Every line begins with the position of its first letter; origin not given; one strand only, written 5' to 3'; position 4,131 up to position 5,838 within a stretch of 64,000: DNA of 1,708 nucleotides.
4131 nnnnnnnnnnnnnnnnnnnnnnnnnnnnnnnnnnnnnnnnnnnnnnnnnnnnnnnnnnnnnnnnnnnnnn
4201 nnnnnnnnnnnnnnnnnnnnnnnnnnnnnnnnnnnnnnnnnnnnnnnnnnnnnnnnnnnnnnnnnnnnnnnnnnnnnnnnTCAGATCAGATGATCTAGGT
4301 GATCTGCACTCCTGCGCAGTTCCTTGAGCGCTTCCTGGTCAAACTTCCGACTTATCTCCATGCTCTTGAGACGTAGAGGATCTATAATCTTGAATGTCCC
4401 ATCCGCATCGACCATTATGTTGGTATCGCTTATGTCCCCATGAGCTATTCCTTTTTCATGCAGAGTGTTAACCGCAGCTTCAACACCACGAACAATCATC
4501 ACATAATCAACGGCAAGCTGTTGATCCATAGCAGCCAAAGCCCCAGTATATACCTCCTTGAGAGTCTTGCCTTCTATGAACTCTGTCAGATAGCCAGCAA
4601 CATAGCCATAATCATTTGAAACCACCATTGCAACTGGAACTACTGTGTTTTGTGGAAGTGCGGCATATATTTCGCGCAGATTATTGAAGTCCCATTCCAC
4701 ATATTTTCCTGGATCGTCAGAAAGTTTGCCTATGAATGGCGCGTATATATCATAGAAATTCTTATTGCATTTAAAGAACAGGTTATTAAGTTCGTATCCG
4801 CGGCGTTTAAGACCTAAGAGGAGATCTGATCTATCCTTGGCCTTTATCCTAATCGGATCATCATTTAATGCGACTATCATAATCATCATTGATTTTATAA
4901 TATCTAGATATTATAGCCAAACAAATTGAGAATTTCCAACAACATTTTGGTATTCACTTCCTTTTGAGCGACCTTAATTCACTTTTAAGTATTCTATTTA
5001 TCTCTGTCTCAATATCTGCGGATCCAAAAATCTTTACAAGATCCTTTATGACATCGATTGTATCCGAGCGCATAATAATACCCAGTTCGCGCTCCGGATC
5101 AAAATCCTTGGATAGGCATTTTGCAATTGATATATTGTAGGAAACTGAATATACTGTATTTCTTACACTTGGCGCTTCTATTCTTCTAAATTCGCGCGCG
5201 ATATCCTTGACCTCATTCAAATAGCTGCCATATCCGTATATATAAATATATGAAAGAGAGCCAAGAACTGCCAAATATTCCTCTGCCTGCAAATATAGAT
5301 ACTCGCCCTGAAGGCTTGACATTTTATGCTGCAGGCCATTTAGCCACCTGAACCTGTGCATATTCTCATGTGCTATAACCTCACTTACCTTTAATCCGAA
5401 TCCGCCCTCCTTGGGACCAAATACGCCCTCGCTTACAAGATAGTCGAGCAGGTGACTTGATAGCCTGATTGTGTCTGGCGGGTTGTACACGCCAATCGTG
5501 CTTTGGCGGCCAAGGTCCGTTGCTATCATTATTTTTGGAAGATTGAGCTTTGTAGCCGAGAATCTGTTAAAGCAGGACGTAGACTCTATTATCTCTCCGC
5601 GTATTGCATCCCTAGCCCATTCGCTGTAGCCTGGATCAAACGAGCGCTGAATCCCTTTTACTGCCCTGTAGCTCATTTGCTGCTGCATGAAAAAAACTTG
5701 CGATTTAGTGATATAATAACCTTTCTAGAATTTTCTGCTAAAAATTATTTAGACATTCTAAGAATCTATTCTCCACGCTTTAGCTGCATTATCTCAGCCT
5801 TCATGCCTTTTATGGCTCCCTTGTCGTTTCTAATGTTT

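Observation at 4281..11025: Nine-gene co-directional cluster built around six tandem, highly divergent minimal kinase-like paralogs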

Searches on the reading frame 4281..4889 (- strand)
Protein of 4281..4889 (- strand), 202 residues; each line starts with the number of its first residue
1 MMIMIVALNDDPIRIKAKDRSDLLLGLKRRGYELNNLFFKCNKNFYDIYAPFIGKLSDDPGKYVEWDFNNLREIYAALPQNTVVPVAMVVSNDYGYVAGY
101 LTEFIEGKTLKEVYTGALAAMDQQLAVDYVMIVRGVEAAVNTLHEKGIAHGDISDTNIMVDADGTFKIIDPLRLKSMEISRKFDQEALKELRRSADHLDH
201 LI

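Call 3: search_protein_families(library=pfam, proteins=[window:4281-4889:-], max_evalue=1)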
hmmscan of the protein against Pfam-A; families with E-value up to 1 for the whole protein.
window:4281-4889:- (202 aa): 9 families
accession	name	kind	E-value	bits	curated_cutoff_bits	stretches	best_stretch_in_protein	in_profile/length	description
PF00069.31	Pkinase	-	2.5e-08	34.1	31.7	1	100-170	75-141/263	Protein kinase domain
PF07387.17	Seadorna_VP7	-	1.2e-05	24.9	20.3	1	131-179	146-195/308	Seadornavirus VP7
PF06293.20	Kdo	-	0.0001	22.2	21.3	1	87-195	81-190/207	Lipopolysaccharide kinase (Kdo/WaaP) family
PF07714.23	PK_Tyr_Ser-Thr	-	0.00041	20.2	23.1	1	99-171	77-146/258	Protein tyrosine and serine/threonine kinase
PF01163.29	RIO1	-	0.00091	19.3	22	1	117-170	102-147/187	RIO domain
PF03109.22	ABC1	-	0.0046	16.6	22.9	1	102-170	147-210/244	ABC1 atypical kinase-like domain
PF01636.29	APH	-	0.011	16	23.2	1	141-165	163-186/239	Phosphotransferase enzyme family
PF04655.20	APH_6_hur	-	0.037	13.8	27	1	120-175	131-188/252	Aminoglycoside/hydroxyurea antibiotic resistance kinase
PF17667.7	Pkinase_fungal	-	0.048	12.8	24.1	1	138-161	297-321/387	Fungal protein kinase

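Call 4: search_protein_families(library=ncbifam, proteins=[window:4281-4889:-], max_evalue=1)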
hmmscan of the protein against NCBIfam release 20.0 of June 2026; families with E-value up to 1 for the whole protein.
window:4281-4889:- (202 aa): 22 families
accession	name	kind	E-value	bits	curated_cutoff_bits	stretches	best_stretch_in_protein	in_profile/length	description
NF033483.0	PknB_PASTA_kin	equivalog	1.7e-09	37.3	450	1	76-170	62-150/563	Stk1 family PASTA domain-containing Ser/Thr kinase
NF038151.1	lanthi_synth_III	equivalog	1.8e-09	36.6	575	1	102-170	303-379/833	class III lanthionine synthetase LanKC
NF041408.1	XopAU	subfamily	2e-07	31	450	1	96-170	291-372/498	XopAU family type III secretion system effector serine/threonine kinase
NF011460.0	PRK14879.1-1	equivalog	2.4e-07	30.2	199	1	72-170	63-153/232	Kae1-associated kinase Bud32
NF011463.0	PRK14879.1-4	equivalog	2.6e-07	30.3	188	1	73-170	71-156/237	Kae1-associated kinase Bud32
TIGR03724.2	arch_bud32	equivalog_domain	3.1e-07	30.1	125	1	74-170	47-127/193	KEOPS complex kinase/ATPase Bud32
NF002475.0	PRK01723.1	equivalog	5.5e-07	28.9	142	1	134-195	150-211/241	3-deoxy-D-manno-octulosonic acid kinase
NF038150.1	lanthi_synth_IV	equivalog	2e-06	26.5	650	1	102-170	272-341/851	class IV lanthionine synthetase LanL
NF052427.1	StpK7MSMEG_1200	equivalog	4.9e-06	25.3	900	1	78-168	64-149/601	serine/threonine protein kinase StpK7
NF011464.0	PRK14879.1-7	equivalog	9.4e-06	25.5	246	1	101-170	84-145/221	Kae1-associated kinase Bud32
NF009651.0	PRK13184.1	equivalog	0.00015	19.8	839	1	74-170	55-156/932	serine/threonine-protein kinase PknD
NF047741.1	antiphage_MADS6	equivalog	0.00025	19.7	460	1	79-170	253-342/612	methylation-associated defense system protein kinase MAD6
NF007174.0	PRK09605.1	equivalog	0.00039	19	447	1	108-170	421-469/535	bifunctional N(6)-L-threonylcarbamoyladenine synthase/serine/threonine protein kinase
TIGR03903.1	TOMM_kin_cyc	equivalog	0.0014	16.5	705.75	1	103-164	59-116/1267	TOMM system kinase/cyclase fusion protein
NF011462.0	PRK14879.1-3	equivalog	0.0033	17.2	174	1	132-166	87-121/192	Kae1-associated kinase Bud32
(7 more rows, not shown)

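Call 6: search_protein_families(library=padloc, proteins=[window:4281-4889:-], max_evalue=1)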
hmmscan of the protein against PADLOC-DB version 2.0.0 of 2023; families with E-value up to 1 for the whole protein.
window:4281-4889:- (202 aa): 31 families (the best 25 are shown)
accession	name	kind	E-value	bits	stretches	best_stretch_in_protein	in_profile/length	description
PDLC04047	PD-T4-6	-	4.4e-12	43.7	1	68-170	58-154/327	-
PDLC04061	PD-T4-6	-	7.3e-10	36.9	1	102-170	99-163/510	-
PDLC04060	PD-T4-6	-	1.2e-09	35.7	1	76-170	63-151/486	-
PDLC04052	PD-T4-6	-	2.8e-09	34.7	1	95-170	85-156/496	-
PDLC04042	PD-T4-6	-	4.9e-09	34.2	1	70-170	58-152/292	-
PDLC03921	MkoA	-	6.6e-09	32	1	101-177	569-638/1607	-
PDLC04053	PD-T4-6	-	1.9e-08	32.1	1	74-170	62-154/311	-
PDLC04040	PD-T4-6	-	2e-08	31.4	1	102-170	82-145/547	-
PDLC04057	PD-T4-6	-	3.4e-08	30.9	1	101-170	86-151/443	-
PDLC04043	PD-T4-6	-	9.2e-08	29.6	1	93-170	82-158/452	-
PDLC04138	mad6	-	2.1e-07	28.2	1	102-170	131-196/659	mads_6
PDLC04059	PD-T4-6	-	6.4e-07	26.8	1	102-170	90-154/433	-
PDLC03920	MkoA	-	9.2e-07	25.5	1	67-170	58-168/1112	-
PDLC04049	PD-T4-6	-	1e-06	25.8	1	101-163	92-150/442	-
PDLC04048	PD-T4-6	-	1.5e-06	25.9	1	101-170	89-154/354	-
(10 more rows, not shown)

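Call 7: search_protein_families(library=phrogs, proteins=[window:4281-4889:-], max_evalue=1)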
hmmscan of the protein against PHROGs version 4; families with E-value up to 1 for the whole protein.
window:4281-4889:- (202 aa): 11 families
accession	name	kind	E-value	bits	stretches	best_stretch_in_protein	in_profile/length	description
phrog_2361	-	other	1.8e-06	28.2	1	99-170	87-153/415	serine-threonine kinase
phrog_3297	-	other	0.0019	19.1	1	133-170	71-108/160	kinase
phrog_15752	-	other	0.017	15.4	1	145-175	210-240/260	protein kinase; inhibitor of host transcription; positively regulates RNaseIII; negatively on RNaseE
phrog_37888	-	unknown function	0.021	14.3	1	83-170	69-159/646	-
phrog_4098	-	unknown function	0.054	12.9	1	144-171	371-398/559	-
phrog_3809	-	unknown function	0.06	13.9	1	118-178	147-209/254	-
phrog_3043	-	other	0.067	13.4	1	97-163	178-238/376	kinase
phrog_2828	-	other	0.12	12.5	1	146-175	190-219/366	serine-threonine kinase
phrog_21938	-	unknown function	0.13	12.5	1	148-171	194-216/342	-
phrog_24015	-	unknown function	0.13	12.1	1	137-173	357-394/507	-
phrog_18305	-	other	0.25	11.9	1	144-177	156-189/284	kinase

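Call 11: find_homologous_proteins(query=A1, max_evalue=0.001)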
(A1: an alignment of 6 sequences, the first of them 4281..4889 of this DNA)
Query A1 (6 sequences) (202 aa, profile of the alignment): 5 proteins with E <= 0.001 among 5603 candidates.
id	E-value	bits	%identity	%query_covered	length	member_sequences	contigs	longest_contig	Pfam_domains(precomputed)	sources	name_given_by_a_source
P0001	3.0e-68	248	22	79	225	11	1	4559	-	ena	-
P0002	2.4e-65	238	23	85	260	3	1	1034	-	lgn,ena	-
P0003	1.1e-62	230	100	100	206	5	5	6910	PF00069.32,PF07387.18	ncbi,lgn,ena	-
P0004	2.8e-50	189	24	87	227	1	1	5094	-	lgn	-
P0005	5.2e-44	169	66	97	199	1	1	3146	-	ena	-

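Call 13: find_encoding_contigs(protein=P0003, flank=10000, max_places=6)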
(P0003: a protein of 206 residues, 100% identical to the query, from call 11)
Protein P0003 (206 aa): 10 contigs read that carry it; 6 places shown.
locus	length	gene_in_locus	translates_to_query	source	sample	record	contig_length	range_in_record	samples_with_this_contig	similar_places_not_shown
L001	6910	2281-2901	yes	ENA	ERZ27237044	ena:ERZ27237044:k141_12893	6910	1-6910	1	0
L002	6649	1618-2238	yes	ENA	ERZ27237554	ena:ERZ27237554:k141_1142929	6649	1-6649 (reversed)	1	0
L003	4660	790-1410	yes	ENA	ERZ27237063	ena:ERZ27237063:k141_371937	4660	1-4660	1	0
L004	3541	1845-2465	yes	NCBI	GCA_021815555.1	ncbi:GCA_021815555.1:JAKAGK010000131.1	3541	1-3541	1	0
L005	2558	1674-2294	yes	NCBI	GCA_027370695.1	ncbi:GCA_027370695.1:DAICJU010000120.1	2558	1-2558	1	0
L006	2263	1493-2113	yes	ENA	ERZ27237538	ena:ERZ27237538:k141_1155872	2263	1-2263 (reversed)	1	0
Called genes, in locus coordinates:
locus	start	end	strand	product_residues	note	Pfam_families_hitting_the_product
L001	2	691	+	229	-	?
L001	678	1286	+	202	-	PF00069:Pkinase (weak)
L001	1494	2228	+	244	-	-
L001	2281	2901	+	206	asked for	PF07387:Seadorna_VP7 (faint), PF00069:Pkinase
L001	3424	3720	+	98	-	PF02805:Ada_Zn_binding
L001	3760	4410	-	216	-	PF00990:GGDEF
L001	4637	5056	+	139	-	-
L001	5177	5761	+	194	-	PF00155:Aminotran_1_2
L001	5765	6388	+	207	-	PF00155:Aminotran_1_2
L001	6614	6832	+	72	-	-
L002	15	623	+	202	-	-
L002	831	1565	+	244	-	-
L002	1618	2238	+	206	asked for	PF07387:Seadorna_VP7 (faint), PF00069:Pkinase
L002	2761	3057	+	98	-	PF02805:Ada_Zn_binding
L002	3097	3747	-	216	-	PF00990:GGDEF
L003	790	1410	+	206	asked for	PF07387:Seadorna_VP7 (faint), PF00069:Pkinase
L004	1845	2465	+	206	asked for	PF07387:Seadorna_VP7 (faint), PF00069:Pkinase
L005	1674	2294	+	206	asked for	PF07387:Seadorna_VP7 (faint), PF00069:Pkinase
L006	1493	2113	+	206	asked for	PF07387:Seadorna_VP7 (faint), PF00069:Pkinase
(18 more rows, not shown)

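Call 14: find_encoding_contigs(protein=P0004, flank=10000, max_places=6)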
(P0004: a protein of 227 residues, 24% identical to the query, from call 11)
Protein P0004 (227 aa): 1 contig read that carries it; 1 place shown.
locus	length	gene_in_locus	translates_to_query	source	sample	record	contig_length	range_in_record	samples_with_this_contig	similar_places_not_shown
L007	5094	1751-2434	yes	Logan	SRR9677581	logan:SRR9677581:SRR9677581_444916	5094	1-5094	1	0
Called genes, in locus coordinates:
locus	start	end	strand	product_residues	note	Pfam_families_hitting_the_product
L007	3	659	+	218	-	?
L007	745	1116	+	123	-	-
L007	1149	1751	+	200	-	-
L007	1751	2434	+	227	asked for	-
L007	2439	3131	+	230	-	-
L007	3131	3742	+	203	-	-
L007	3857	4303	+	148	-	-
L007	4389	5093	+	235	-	?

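Call 15: find_encoding_contigs(protein=P0005, flank=10000, max_places=6)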
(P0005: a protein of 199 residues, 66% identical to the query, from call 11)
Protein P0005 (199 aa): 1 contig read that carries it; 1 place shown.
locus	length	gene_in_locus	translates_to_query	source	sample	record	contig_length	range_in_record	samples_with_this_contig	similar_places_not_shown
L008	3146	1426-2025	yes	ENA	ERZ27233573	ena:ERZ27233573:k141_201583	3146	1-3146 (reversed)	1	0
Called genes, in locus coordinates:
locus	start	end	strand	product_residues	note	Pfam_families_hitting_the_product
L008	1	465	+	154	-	?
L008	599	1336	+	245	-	-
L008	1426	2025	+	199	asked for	-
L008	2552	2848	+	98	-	PF02805:Ada_Zn_binding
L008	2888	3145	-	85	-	?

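Call 53: search_protein_families(library=ncbifam, proteins=[L007:745-1116:+, L007:3857-4303:+], max_evalue=1)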
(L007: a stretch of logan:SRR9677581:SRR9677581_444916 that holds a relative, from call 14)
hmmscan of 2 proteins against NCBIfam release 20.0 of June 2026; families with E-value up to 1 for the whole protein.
L007:745-1116:+ (123 aa): 2 families
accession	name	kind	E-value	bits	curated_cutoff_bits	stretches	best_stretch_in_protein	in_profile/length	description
NF002924.0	PRK03562.1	equivalog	0.013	14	752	1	47-101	87-142/623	glutathione-regulated potassium-efflux system protein KefC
TIGR03449.1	mycothiol_MshA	equivalog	0.015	14.2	462.5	1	19-91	277-349/406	D-inositol-3-phosphate glycosyltransferase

L007:3857-4303:+ (148 aa): 0 families

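Call 54: search_protein_families(library=pfam, proteins=[L007:745-1116:+, L007:3857-4303:+], max_evalue=1)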
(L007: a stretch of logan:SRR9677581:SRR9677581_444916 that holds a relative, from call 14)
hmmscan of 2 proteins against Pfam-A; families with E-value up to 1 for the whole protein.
L007:745-1116:+ (123 aa): 0 families

L007:3857-4303:+ (148 aa): 2 families
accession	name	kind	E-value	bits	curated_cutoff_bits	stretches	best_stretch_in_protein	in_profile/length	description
PF06146.17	PsiE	-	0.00016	22.3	23.9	1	34-142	5-112/122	Phosphate-starvation-inducible E family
PF01864.22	CarS-like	-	0.062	13.7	22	1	39-148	57-165/175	CDP-archaeol synthase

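Call 67: find_related_loci(query=window:4281-4889:-, collection=viral_contigs, flank=10000)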
Query window:4281-4889:- (202 aa) in viral_contigs; peptide patterns used: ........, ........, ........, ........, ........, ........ (x = any residue, [..] = any of these).
8 stretches matched a pattern, but none encodes a relative of the query by tblastn (E <= 1e-3).

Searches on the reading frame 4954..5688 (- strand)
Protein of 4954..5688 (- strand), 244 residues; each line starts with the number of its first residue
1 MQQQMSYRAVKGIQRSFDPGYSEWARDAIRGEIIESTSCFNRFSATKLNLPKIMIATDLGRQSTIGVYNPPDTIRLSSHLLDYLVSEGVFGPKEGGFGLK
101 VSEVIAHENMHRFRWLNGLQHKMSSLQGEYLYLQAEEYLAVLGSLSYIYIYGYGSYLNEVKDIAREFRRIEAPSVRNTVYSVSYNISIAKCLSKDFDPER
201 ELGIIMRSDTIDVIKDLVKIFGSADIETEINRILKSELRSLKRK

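Call 3: search_protein_families(library=pfam, proteins=[window:4954-5688:-], max_evalue=1)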
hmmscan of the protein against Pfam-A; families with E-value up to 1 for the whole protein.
window:4954-5688:- (244 aa): 1 family
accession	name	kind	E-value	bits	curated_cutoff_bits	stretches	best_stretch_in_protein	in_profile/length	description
PF11458.13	Mistic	-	0.096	13.1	26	1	205-238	34-67/74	Membrane-integrating protein Mistic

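Call 4: search_protein_families(library=ncbifam, proteins=[window:4954-5688:-], max_evalue=1)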
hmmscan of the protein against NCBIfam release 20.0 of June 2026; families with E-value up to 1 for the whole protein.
window:4954-5688:- (244 aa): 0 families

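Call 6: search_protein_families(library=padloc, proteins=[window:4954-5688:-], max_evalue=1)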
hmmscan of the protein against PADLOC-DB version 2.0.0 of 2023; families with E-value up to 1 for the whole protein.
window:4954-5688:- (244 aa): 0 families

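Call 7: search_protein_families(library=phrogs, proteins=[window:4954-5688:-], max_evalue=1)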
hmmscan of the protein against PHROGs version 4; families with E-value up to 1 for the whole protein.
window:4954-5688:- (244 aa): 1 family
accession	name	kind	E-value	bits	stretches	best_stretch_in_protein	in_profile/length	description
phrog_28646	-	unknown function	0.12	13.5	0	3-16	22-35/43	-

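Call 35: search_solved_structures(query=window:4954-5688:-, max_evalue=10)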
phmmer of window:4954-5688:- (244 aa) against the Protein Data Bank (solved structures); distinct sequences matched with E-value up to 10: 2.
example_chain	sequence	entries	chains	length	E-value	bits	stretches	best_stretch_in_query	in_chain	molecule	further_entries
8jyv_A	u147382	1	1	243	0.97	12.3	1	192-237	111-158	Gasdermin pore forming domain-containing protein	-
8jyw_A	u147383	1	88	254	1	12.2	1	192-237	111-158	Gasdermin pore forming domain-containing protein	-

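Call 38: find_homologous_proteins(query=window:4954-5688:-, max_evalue=0.01)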
Query window:4954-5688:- (244 aa): 4 proteins with E <= 0.01 among 364 candidates.
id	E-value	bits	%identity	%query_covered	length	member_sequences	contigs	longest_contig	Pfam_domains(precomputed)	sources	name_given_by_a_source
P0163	7.1e-157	538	100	100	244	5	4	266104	-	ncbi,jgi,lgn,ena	jgi:hypothetical protein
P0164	1.4e-110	386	71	99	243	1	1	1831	-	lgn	-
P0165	9.9e-76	273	54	98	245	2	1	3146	-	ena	-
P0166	1.0e-74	269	55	95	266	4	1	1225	-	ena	-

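Call 40: find_encoding_contigs(protein=P0163, flank=10000, max_places=5)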
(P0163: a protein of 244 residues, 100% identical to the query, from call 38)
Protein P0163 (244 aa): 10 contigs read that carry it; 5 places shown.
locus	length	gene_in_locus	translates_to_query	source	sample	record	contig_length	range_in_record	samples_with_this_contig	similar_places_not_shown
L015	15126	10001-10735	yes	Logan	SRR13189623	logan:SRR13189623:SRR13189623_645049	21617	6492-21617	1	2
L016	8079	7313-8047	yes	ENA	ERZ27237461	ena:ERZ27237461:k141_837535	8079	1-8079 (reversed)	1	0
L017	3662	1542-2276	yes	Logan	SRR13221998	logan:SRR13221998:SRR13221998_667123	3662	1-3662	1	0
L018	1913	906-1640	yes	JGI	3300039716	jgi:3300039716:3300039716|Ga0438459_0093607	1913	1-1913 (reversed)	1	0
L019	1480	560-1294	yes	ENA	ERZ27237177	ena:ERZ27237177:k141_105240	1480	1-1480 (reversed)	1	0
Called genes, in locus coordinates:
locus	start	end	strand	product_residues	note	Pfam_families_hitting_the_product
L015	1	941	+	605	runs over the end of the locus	PF05362:Lon_C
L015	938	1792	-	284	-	PF01040:UbiA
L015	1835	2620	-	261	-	-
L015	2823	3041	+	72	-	-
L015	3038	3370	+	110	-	-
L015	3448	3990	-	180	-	PF00023:Ank (faint), PF12796:Ank_2, PF13637:Ank_4 (weak)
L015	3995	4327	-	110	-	-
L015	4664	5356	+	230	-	-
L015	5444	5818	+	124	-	-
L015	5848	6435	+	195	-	-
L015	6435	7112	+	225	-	-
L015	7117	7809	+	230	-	-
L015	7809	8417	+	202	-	PF00069:Pkinase (weak)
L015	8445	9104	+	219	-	-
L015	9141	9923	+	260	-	-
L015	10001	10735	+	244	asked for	-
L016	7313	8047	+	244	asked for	-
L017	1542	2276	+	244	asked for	-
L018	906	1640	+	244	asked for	-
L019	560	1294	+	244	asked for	-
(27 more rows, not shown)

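Call 68: predict_structure(alignment_id=A4)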
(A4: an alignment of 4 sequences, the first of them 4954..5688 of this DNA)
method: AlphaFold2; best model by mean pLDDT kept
length: 244 residues; sequences in the alignment: 4
mean_pLDDT: 41.8   pTM: 0.33
mean pLDDT of the five models: 41.8, 38.2, 37.1, 37.1, 33.8
residues with pLDDT >= 90: 0; 70-90: 0; 50-70: 34; < 50: 210
segments of 3 or more residues with pLDDT < 50: 1-29, 38-51, 57-68, 70-74, 87-218, 220-222, 237-244
pLDDT, mean of each block of 10 residues (from residue 1): 26 35 44 49 43 48 46 50 48 35 48 42 36 37 34 33 41 44 41 39 40 46 50 53 37
secondary structure, 60 per line:
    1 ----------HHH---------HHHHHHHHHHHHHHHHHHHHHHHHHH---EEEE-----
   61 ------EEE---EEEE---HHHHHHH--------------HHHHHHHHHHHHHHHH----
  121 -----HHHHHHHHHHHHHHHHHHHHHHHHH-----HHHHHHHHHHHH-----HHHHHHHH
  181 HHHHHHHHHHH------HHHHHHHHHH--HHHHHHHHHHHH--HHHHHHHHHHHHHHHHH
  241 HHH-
elements in order: H23-48 E52-55 E67-69 E73-76 H80-86 H101-116 H126-150 H156-167 H173-191 H198-207 H210-221 H224-243
